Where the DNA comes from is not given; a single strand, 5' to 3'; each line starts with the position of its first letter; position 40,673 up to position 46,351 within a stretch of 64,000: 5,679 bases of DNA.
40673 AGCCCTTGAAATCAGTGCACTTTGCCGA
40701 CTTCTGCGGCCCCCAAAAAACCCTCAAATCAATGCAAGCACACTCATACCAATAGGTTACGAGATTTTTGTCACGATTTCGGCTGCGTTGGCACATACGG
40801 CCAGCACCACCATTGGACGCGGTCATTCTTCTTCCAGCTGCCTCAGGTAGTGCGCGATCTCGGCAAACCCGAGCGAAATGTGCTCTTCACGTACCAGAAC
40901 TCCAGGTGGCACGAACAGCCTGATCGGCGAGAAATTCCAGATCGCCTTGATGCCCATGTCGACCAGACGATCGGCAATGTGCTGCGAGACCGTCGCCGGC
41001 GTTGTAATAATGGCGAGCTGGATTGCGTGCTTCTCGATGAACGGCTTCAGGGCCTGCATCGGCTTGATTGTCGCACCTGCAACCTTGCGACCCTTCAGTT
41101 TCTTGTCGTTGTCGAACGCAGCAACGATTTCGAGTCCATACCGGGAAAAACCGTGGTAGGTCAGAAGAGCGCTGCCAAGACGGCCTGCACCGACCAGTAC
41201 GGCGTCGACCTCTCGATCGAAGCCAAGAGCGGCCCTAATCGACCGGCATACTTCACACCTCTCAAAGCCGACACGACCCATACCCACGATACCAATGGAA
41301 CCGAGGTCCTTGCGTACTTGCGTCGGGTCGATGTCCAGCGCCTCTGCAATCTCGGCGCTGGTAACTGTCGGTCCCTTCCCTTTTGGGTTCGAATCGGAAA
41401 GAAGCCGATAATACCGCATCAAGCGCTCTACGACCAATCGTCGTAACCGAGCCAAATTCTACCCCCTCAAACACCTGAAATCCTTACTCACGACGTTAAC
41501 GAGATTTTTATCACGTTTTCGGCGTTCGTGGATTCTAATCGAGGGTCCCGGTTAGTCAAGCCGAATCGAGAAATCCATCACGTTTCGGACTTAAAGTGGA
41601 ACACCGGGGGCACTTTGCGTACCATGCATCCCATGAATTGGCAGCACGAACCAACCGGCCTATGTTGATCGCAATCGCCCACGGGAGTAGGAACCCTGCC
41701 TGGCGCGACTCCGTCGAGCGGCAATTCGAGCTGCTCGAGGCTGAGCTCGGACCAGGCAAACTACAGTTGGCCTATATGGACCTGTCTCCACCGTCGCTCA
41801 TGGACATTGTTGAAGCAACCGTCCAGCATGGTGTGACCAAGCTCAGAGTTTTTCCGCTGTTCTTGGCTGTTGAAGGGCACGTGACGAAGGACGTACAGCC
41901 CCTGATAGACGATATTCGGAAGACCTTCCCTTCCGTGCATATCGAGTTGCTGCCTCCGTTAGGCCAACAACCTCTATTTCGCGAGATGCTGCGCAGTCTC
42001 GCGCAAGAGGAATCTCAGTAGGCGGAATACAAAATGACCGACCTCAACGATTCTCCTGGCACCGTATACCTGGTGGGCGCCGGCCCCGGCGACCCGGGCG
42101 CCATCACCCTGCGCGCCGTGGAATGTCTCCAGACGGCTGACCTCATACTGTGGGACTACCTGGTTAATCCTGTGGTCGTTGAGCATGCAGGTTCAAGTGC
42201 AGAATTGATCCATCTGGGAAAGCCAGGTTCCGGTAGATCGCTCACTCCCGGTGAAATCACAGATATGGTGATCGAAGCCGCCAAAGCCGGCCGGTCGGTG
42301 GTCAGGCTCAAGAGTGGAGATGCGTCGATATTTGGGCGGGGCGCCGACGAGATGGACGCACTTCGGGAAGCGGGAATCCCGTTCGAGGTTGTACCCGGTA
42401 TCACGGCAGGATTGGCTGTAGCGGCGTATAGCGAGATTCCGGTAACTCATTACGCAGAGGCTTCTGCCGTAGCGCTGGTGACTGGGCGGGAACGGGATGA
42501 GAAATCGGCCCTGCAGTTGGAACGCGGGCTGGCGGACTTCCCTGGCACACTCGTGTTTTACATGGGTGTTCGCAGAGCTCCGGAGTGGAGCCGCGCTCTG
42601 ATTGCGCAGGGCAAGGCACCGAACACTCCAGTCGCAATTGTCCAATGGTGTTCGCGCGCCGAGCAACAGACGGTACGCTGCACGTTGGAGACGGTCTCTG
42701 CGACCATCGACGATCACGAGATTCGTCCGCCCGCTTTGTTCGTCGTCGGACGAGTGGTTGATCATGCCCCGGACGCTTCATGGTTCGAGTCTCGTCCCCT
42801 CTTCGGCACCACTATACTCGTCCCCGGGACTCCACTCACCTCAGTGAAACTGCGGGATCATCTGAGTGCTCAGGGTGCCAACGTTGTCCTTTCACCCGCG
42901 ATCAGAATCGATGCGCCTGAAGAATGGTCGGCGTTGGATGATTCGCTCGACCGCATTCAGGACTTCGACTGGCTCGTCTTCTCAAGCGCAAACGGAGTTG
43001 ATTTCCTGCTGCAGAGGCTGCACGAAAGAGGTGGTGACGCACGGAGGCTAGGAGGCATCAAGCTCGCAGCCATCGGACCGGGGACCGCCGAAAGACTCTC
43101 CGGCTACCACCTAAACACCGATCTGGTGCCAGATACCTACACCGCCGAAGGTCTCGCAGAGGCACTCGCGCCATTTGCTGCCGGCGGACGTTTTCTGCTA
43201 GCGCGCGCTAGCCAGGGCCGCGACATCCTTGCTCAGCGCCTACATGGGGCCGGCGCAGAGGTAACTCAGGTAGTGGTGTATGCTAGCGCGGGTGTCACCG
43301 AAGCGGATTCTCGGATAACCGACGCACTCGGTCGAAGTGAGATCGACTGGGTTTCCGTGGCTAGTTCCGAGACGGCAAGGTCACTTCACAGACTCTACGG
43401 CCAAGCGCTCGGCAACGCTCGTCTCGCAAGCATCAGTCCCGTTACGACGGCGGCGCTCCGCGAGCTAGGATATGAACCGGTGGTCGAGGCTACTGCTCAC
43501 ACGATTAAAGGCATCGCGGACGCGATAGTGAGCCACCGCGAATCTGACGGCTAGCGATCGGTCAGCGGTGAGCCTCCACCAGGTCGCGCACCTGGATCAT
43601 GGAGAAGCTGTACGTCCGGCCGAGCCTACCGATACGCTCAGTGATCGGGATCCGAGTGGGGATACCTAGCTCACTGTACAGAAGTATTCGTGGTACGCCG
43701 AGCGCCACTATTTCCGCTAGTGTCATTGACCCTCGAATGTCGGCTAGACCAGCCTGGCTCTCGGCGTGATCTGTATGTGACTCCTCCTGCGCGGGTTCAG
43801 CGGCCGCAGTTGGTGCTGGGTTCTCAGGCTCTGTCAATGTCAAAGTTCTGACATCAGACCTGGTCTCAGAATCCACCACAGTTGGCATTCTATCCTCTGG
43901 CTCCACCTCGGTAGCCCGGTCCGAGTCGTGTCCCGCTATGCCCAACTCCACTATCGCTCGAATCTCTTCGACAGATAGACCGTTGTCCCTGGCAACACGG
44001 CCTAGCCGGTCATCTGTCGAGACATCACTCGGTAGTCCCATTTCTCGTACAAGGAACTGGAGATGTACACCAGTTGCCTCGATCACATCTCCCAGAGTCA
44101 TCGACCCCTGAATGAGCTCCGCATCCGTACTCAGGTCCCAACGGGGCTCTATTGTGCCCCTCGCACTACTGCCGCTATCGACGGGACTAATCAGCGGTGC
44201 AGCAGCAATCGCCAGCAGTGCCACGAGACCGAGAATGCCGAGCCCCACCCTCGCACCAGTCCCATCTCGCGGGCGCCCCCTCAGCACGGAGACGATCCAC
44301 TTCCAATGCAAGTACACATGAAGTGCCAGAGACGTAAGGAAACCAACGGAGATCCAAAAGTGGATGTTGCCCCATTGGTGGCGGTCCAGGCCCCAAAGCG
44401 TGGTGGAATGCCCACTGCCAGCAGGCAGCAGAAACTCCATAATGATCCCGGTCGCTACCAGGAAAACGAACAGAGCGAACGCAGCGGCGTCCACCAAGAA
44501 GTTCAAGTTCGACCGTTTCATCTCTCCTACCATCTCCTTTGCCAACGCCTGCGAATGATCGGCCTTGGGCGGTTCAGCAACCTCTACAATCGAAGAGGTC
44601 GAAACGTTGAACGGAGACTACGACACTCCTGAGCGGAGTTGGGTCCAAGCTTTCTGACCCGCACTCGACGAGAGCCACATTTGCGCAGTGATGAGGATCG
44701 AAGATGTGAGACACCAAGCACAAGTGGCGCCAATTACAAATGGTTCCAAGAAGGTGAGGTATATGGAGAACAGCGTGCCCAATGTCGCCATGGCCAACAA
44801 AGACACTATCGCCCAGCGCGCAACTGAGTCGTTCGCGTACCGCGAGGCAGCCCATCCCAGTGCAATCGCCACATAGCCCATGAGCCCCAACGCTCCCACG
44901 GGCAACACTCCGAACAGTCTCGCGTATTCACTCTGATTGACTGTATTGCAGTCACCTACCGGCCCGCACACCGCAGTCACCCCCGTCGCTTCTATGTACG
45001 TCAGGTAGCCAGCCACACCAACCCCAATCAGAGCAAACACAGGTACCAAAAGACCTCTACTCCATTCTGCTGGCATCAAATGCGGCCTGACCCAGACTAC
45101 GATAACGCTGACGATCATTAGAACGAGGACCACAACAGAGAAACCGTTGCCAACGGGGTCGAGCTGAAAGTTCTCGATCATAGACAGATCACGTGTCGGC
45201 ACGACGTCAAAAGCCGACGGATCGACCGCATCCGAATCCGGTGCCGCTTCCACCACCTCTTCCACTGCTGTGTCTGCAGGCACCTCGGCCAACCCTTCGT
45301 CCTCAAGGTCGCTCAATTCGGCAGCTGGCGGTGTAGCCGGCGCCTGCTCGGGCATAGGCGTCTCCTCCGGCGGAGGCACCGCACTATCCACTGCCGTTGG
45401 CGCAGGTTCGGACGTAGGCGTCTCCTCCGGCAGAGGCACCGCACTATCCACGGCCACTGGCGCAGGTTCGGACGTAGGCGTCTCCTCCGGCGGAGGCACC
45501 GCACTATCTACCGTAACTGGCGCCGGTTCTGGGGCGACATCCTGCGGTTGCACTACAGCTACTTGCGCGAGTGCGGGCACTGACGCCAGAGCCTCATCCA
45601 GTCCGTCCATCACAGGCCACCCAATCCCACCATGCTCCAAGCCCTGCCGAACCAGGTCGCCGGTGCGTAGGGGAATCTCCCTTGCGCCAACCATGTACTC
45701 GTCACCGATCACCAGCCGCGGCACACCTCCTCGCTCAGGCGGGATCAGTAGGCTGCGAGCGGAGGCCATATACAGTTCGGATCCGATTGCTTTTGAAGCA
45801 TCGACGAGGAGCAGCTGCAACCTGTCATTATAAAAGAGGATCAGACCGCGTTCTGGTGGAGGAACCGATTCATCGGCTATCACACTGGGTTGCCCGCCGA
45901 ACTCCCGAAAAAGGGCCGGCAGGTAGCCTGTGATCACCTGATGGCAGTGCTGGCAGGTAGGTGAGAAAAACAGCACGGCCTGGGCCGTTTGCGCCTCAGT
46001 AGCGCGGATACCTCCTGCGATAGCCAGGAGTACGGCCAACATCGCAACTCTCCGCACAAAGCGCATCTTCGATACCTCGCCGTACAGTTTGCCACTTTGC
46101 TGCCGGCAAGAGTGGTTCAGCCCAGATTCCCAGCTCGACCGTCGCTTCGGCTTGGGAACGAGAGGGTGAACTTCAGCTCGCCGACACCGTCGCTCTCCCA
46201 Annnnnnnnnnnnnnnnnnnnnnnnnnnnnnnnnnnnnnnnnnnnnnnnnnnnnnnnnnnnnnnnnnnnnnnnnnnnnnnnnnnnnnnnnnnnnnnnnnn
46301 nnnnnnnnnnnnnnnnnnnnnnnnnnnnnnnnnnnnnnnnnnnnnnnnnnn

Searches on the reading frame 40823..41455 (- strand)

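Call 13: search_protein_families(library=ncbifam, proteins=[window:40823-41455:-], max_evalue=0.00001)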
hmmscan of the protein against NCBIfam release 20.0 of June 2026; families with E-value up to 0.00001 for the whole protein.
window:40823-41455:- (210 aa): 9 families
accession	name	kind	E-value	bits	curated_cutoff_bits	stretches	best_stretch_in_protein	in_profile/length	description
NF003994.0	PRK05472.2-3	equivalog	4.9e-62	209.1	130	1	8-208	13-212/217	redox-sensing transcriptional repressor Rex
NF003995.0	PRK05472.2-4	subfamily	1.8e-56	191.1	126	1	4-208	6-209/213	redox-sensing transcriptional repressor Rex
NF003996.0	PRK05472.2-5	equivalog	2.6e-54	184.3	138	1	4-208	2-203/209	redox-sensing transcriptional repressor Rex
NF003993.0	PRK05472.2-2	equivalog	7.5e-50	169.4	217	1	4-205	6-206/212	redox-sensing transcriptional repressor Rex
NF003992.0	PRK05472.2-1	equivalog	1.3e-46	158.8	226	1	8-195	25-211/249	redox-sensing transcriptional repressor Rex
NF003990.0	PRK05472.1-4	equivalog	2e-45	155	233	1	7-208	10-210/214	redox-sensing transcriptional repressor Rex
NF003989.0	PRK05472.1-3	equivalog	1.7e-37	129.3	177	1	6-194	10-197/215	redox-sensing transcriptional repressor Rex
NF003991.0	PRK05472.1-5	equivalog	6.2e-32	111.2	198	1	4-197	7-197/211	redox-sensing transcriptional repressor Rex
NF003988.0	PRK05472.1-1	equivalog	4.1e-28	98.8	321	1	8-201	11-205/214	redox-sensing transcriptional repressor Rex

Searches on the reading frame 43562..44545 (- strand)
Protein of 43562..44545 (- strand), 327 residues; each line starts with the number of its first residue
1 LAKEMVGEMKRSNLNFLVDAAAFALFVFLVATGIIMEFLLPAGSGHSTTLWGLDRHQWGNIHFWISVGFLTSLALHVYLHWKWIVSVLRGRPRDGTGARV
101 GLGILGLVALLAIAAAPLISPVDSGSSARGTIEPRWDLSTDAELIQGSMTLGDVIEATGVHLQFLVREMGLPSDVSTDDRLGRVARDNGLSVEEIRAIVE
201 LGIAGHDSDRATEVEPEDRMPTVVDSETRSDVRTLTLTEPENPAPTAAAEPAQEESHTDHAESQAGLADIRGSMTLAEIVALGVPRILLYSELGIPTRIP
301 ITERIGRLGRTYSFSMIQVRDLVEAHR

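Call 13: search_protein_families(library=ncbifam, proteins=[window:43562-44545:-], max_evalue=0.00001)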
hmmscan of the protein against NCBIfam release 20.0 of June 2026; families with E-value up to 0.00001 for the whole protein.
window:43562-44545:- (327 aa): 0 families

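Call 106: search_protein_families(library=pfam, proteins=[window:43562-44545:-], max_evalue=0.00001)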
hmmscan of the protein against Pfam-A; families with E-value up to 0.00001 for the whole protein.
window:43562-44545:- (327 aa): 1 family
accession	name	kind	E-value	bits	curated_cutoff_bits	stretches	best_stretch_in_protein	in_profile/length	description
PF14358.11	DUF4405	-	1.7e-15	57.7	26.7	1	17-81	1-66/66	Domain of unknown function (DUF4405)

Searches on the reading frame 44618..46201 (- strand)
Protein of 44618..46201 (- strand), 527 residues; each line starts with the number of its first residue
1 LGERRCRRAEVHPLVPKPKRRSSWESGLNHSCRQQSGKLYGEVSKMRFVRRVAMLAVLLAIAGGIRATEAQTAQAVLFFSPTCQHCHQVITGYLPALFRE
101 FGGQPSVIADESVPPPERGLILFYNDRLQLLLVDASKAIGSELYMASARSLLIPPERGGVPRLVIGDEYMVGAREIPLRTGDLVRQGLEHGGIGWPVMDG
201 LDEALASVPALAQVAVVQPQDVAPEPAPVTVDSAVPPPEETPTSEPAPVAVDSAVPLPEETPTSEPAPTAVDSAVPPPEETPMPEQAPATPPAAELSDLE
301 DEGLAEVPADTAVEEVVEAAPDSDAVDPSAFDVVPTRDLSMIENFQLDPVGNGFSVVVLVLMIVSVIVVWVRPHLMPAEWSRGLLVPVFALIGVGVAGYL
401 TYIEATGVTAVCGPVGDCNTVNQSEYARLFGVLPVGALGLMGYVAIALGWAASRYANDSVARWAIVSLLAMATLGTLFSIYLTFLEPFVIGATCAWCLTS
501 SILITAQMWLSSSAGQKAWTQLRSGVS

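Call 13: search_protein_families(library=ncbifam, proteins=[window:44618-46201:-], max_evalue=0.00001)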
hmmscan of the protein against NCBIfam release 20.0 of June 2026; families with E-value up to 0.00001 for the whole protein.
window:44618-46201:- (527 aa): 2 families
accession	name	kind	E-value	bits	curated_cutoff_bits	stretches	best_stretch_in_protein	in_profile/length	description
NF011480.0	PRK14889.1-4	equivalog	1.1e-08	35.6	120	1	389-507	12-122/132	VKOR family protein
NF011478.0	PRK14889.1-1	equivalog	3.7e-06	27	182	0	417-508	50-137/152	VKOR family protein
